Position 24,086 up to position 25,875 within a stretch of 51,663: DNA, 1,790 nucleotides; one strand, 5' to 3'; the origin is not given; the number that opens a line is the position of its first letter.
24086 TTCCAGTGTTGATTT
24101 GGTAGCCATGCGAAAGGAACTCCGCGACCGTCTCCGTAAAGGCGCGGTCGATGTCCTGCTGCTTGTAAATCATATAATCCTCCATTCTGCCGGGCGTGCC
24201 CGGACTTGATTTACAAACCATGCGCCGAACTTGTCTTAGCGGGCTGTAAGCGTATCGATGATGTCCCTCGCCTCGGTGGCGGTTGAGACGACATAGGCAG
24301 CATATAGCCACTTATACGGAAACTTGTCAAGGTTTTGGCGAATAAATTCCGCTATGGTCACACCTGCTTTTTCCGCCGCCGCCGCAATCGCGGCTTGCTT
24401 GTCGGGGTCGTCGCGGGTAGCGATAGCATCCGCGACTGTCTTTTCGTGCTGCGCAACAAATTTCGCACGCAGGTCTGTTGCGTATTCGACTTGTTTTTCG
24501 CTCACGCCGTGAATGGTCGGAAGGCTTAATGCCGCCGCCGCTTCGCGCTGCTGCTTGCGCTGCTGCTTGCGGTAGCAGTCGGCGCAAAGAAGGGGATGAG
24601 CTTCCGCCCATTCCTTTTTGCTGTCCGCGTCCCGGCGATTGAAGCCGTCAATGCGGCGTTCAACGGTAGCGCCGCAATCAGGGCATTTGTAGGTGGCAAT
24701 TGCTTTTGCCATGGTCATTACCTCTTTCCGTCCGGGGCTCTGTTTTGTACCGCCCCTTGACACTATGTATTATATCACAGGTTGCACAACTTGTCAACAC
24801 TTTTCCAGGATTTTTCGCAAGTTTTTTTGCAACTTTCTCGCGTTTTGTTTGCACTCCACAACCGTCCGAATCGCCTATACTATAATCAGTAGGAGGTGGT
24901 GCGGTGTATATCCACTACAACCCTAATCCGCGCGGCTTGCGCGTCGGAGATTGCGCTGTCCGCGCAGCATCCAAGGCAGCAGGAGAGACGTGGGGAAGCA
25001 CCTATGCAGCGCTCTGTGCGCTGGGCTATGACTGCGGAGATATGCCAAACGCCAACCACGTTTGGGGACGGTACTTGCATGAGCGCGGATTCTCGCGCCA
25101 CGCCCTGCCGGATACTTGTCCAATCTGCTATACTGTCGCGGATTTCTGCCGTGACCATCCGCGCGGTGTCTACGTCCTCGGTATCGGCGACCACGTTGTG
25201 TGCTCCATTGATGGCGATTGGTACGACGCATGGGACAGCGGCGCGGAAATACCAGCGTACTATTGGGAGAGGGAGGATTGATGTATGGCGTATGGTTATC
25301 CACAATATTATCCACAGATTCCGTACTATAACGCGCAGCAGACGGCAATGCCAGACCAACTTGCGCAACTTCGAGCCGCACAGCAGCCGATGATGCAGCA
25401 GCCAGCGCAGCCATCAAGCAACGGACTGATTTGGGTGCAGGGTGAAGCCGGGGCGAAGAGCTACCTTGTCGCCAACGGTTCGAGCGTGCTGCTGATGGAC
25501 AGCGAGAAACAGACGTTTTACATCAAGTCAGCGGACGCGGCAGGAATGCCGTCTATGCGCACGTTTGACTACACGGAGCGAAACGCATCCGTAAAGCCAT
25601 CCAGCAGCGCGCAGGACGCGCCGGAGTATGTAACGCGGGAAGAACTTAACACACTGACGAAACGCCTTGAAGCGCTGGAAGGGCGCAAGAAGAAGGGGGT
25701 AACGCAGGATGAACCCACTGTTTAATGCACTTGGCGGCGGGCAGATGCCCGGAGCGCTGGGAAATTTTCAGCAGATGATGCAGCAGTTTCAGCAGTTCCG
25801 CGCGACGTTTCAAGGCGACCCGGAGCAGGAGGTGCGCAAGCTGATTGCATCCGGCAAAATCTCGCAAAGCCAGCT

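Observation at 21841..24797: Leftward accessory operons A and B: strong promoter, unknown proteins, terminal RHH/HTH gene (Acr/Aca-like)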

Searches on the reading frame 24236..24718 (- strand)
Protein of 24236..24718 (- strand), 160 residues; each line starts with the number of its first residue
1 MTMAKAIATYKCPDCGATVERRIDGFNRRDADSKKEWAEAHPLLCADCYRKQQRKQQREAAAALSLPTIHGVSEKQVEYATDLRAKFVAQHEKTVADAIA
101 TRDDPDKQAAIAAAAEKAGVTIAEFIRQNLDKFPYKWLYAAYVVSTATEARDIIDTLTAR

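Call 6: search_protein_families(library=pfam, max_evalue=1, proteins=[window:24236-24718:-])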
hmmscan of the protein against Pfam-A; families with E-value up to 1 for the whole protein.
window:24236-24718:- (160 aa): 10 families
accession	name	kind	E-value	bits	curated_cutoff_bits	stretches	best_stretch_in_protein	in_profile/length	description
PF24458.1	DUF7573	-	0.00012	22.4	30.2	1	3-22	5-24/39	Domain of unknown function (DUF7573)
PF21983.2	NikA-like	-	0.0077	16.8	27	1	102-128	10-36/72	Mobilization protein NikA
PF22798.2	DUF5817_CT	-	0.016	15.5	29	1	94-132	2-38/54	DUF5817, C-terminal domain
PF24463.1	DUF7577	-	0.071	13.2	28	1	11-26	4-16/27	Domain of unknown function (DUF7577)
PF03119.21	DNA_ligase_ZBD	-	0.087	13.2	25.8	1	11-25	1-15/27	NAD-dependent DNA ligase C4 zinc finger domain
PF25206.1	DUF7836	-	0.11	12.7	26.7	0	8-30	29-49/59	Domain of unknown function (DUF7836)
PF22586.1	ANCHR-like_BBOX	-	0.2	12.2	27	0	43-58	19-34/39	ANCHR-like B-box zinc-binding domain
PF09723.15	Zn_ribbon_8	-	0.21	12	34.4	1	9-23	27-41/41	Zinc ribbon domain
PF23477.1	zf_Tbcl_2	-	0.21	11.7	27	0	40-53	24-37/37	Probable treble clef zinc finger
PF17283.8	Zn_ribbon_SprT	-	0.33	11.5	28.1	1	9-24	4-21/38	SprT-like zinc ribbon domain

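Call 7: search_protein_families(library=phrogs, max_evalue=0.1, proteins=[window:24236-24718:-])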
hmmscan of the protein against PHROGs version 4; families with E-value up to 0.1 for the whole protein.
window:24236-24718:- (160 aa): 7 families
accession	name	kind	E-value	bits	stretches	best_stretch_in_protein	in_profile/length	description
phrog_16123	-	unknown function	5.3e-11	43.3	1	15-128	11-125/368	-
phrog_16984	-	unknown function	0.03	15.2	1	48-123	97-174/196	-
phrog_3786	-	unknown function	0.045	14.8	0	5-33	29-57/86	-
phrog_10062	-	unknown function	0.048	14.5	1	66-124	40-96/241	-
phrog_19586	-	unknown function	0.05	14.9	1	97-128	15-46/121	-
phrog_2255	-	DNA, RNA and nucleotide metabolism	0.083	13.3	0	9-70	110-186/211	HNH endonuclease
phrog_599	-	moron, auxiliary metabolic gene and host takeover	0.094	13.8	0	9-119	99-211/262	Lar-like restriction alleviation protein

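Call 24: search_solved_structures(query=window:24236-24718:-, max_evalue=1)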
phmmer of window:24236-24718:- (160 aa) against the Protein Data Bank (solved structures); distinct sequences matched with E-value up to 1: 3.
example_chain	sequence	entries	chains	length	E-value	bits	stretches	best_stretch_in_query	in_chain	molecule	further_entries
2i13_A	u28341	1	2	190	0.0093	19.2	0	9-27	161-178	Aart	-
1mey_C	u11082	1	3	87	0.017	18.4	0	9-28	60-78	CONSENSUS ZINC FINGER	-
6ydh_A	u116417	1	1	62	0.12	15.7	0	6-21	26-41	DUF1610 domain-containing protein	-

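Call 29: find_homologous_proteins(query=window:24236-24718:-, max_evalue=0.001)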
Query window:24236-24718:- (160 aa): 28 proteins with E <= 0.001 among 880 candidates.
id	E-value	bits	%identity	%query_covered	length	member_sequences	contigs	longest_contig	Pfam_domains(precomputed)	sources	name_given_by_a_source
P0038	1.4e-93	329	96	99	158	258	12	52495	-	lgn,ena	-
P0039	6.1e-92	323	94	100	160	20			-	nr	nr:MAG TPA: DNA REPAIR HELICASE RAD25, SSL2, PRE-INITIATION COMPLEX, RNA POLYMERASE.0A [Caudoviricet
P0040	2.3e-91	321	96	100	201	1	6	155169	-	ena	-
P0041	2.9e-91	321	95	100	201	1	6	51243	-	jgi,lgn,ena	jgi:ribosomal protein L34E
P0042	8.5e-91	319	96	99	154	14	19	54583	-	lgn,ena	-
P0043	2.3e-90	318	96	99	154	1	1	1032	-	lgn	-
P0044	9.1e-90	316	92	99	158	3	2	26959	-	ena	-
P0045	1.0e-89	316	95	99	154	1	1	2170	-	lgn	-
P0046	7.4e-89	313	92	99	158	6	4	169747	-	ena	-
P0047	7.5e-89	313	95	99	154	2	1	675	-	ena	-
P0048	8.7e-89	313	92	99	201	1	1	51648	-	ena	-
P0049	6.4e-87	307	92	99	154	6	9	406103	-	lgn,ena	-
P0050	5.5e-86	304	90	99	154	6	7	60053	-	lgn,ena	-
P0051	6.0e-86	304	91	99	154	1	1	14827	-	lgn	-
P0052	2.3e-84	299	90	99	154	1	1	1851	-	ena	-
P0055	1.5e-66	241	71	99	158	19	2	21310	-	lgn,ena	-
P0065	2.3e-9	55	32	98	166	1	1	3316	-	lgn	-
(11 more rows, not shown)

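Call 54: search_protein_representatives(protein=window:24236-24718:-)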
Query: 160 residues. Proteins with E-value up to 0.001 (for the whole library): 577; up to 1e-10: 92; up to 1e-30: 3. The best 150 are listed.
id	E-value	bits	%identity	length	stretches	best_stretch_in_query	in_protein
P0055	4.9e-67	240.7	71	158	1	3-160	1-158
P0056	2.4e-55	202.8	97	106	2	3-63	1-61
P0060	6.4e-36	139.8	90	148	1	3-76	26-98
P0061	6.0e-28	114.0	66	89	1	73-160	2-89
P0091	8.6e-27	110.2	45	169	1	3-157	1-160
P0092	1.0e-23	100.2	58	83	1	6-86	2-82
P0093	1.4e-21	93.3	42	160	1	3-157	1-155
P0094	2.1e-21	92.7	39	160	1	3-158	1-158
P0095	1.1e-20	90.4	42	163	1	3-158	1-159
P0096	3.2e-20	88.9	45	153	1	3-157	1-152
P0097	2.5e-19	86.0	40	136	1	25-160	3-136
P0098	5.3e-19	84.9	41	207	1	2-159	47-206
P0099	5.7e-19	84.8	42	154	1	3-156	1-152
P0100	6.3e-19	84.7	40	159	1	3-157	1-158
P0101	9.8e-19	84.1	40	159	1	3-157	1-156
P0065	7.2e-10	55.3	35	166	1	11-157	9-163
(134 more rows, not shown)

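Call 57: search_solved_structures(query=A5, max_evalue=10, show_alignments=2)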
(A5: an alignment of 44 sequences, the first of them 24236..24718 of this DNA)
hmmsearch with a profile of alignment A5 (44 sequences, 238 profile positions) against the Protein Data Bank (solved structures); distinct sequences matched with E-value up to 10: 24.
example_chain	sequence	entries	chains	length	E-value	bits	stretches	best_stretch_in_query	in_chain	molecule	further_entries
2i13_A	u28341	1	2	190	0.00018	24.6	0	8-27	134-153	Aart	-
1mey_C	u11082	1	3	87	0.0017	21.5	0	8-22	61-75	CONSENSUS ZINC FINGER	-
4yxx_A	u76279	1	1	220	0.062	16.4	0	95-140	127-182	dTor_6x35L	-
2cot_A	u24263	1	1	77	0.09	15.8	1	8-24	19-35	Zinc finger protein 435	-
1x6h_A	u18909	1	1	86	0.095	15.7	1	6-24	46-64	Transcriptional repressor CTCF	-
2n25_A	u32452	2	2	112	0.096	15.7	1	6-22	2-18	Zinc finger and BTB domain-containing protein 17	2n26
5qul_A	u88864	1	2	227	0.35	13.9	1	105-160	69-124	RadA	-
5j4h_A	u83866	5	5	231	0.71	12.9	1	102-160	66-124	DNA repair and recombination protein RadA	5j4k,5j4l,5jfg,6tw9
8jq0_A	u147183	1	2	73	0.76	12.8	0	8-23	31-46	HKR3 protein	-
6tw4_A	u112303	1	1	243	0.79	12.7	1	102-160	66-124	DNA repair and recombination protein RadA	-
2kmk_A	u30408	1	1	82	0.87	12.6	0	9-22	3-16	Zinc finger protein Gfi-1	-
5qub_A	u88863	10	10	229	0.93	12.5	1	105-160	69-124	RadA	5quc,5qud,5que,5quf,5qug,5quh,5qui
6tuu_A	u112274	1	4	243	0.94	12.5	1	101-160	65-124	DNA repair and recombination protein RadA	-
2enc_A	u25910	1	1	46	0.95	12.5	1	8-31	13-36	Zinc finger protein 224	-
1qyp_A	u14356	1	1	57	0.95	12.5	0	5-18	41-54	RNA POLYMERASE II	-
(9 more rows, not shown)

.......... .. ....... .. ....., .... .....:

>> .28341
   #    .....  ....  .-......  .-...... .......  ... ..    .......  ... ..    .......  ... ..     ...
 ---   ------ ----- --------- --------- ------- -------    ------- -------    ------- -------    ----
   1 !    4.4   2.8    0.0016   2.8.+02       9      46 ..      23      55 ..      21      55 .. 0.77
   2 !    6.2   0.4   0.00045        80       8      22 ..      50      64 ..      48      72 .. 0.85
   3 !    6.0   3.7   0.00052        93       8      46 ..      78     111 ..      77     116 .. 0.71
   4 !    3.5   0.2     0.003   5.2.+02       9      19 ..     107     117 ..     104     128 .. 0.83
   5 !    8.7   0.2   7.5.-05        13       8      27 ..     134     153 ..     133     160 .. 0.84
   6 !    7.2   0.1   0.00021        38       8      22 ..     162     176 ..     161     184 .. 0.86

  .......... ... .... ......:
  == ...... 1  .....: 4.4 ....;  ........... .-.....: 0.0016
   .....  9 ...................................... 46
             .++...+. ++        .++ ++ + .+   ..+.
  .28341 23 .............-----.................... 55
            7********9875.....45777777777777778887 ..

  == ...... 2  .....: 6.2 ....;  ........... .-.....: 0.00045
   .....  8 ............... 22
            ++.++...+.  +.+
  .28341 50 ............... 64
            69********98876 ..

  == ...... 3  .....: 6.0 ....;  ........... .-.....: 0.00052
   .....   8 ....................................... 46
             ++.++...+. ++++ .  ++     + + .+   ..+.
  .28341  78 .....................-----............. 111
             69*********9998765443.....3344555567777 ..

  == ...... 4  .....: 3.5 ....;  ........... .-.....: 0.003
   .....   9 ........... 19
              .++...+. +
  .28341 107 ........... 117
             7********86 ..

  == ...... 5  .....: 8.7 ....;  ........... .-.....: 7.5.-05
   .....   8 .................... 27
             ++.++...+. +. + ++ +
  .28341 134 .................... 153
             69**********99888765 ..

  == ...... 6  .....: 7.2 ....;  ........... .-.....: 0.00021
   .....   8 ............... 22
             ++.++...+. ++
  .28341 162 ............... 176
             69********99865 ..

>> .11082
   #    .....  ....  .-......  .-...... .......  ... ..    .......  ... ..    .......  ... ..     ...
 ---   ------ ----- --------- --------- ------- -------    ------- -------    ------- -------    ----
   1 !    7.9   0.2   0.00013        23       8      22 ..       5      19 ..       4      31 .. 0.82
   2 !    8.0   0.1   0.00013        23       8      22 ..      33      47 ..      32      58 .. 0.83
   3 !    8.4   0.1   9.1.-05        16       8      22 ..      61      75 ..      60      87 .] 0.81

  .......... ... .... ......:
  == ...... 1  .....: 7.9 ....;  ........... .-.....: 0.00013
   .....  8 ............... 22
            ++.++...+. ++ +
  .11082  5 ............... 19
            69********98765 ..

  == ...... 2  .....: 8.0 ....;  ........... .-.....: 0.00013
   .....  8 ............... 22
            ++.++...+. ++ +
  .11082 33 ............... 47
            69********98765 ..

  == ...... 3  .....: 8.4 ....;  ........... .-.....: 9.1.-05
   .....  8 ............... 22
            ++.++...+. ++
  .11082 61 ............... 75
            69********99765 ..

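Call 74: search_protein_families(library=padloc, max_evalue=0.01, proteins=[window:24236-24718:-])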
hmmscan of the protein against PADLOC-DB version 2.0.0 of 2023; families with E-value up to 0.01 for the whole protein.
window:24236-24718:- (160 aa): 0 families

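Call 75: search_protein_families(library=ncbifam, max_evalue=0.01, proteins=[window:24236-24718:-])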
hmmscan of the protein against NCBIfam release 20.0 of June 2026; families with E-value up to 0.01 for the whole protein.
window:24236-24718:- (160 aa): 1 family
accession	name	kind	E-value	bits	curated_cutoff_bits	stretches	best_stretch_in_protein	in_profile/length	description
NF033497.1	rubre_like_arch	subfamily_domain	0.0068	16.1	32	0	10-21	17-28/34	rubrerythrin-like domain-containing protein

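Call 92: find_encoding_contigs(protein=P0055, flank=5000, max_places=2)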
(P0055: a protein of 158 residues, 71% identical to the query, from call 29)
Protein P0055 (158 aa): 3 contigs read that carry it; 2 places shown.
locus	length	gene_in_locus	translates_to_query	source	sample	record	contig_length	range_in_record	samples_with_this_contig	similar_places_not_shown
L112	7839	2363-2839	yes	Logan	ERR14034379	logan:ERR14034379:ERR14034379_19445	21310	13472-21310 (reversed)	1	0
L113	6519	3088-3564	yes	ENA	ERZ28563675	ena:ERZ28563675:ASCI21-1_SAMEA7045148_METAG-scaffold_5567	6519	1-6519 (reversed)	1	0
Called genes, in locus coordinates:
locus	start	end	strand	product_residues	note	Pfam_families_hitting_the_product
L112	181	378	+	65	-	-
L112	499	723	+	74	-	-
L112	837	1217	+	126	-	-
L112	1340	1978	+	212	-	-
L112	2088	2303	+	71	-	-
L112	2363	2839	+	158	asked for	-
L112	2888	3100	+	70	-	-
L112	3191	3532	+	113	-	-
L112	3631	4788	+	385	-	PF12083:DUF3560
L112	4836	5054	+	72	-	-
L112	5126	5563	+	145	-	-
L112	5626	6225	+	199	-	-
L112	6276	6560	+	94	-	-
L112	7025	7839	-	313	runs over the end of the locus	PF00589:Phage_integrase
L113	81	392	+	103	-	PF26096:DUF8033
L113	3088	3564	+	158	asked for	-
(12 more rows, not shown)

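Call 93: find_encoding_contigs(protein=P0065, flank=5000, max_places=2)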
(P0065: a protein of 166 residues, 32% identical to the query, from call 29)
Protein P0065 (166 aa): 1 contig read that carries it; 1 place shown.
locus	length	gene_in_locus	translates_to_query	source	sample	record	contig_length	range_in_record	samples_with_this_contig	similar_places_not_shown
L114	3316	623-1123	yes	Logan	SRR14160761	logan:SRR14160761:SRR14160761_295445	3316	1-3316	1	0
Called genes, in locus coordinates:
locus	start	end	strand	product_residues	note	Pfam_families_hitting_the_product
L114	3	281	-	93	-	?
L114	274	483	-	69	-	-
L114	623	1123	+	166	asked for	-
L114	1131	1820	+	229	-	PF12773:DZR (faint)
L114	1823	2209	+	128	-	-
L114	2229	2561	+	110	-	-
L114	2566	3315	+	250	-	?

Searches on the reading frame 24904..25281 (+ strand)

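Call 6: search_protein_families(library=pfam, max_evalue=1, proteins=[window:24904-25281:+])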
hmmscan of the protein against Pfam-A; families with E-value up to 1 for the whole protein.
window:24904-25281:+ (125 aa): 3 families
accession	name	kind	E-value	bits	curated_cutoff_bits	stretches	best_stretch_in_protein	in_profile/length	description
PF09237.17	GAGA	-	0.0084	16.7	20.2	1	61-84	16-39/54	GAGA factor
PF21349.2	RUBY_RBDX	-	0.068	13.1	26.5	1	67-76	14-23/30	Rubrerythrin, rubredoxin-like domain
PF11115.13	DUF2623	-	0.16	12.5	25.7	1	77-123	23-68/93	Protein of unknown function (DUF2623)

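Call 7: search_protein_families(library=phrogs, max_evalue=0.1, proteins=[window:24904-25281:+])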
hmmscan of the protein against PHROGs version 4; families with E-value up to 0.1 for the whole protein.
window:24904-25281:+ (125 aa): 2 families
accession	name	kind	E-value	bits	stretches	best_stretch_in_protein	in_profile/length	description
phrog_3754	-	unknown function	3.2e-27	96.6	1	1-124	7-144/145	-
phrog_15863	-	unknown function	5.1e-05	23.7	1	3-114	4-111/312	-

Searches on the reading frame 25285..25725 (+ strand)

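Call 6: search_protein_families(library=pfam, max_evalue=1, proteins=[window:25285-25725:+])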
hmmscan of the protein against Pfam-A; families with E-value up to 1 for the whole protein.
window:25285-25725:+ (146 aa): 0 families

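Call 7: search_protein_families(library=phrogs, max_evalue=0.1, proteins=[window:25285-25725:+])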
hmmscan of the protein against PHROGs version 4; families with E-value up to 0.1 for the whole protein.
window:25285-25725:+ (146 aa): 1 family
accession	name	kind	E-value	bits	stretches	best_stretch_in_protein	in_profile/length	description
phrog_21718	-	unknown function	7.3e-36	124.5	1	5-136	12-145/159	-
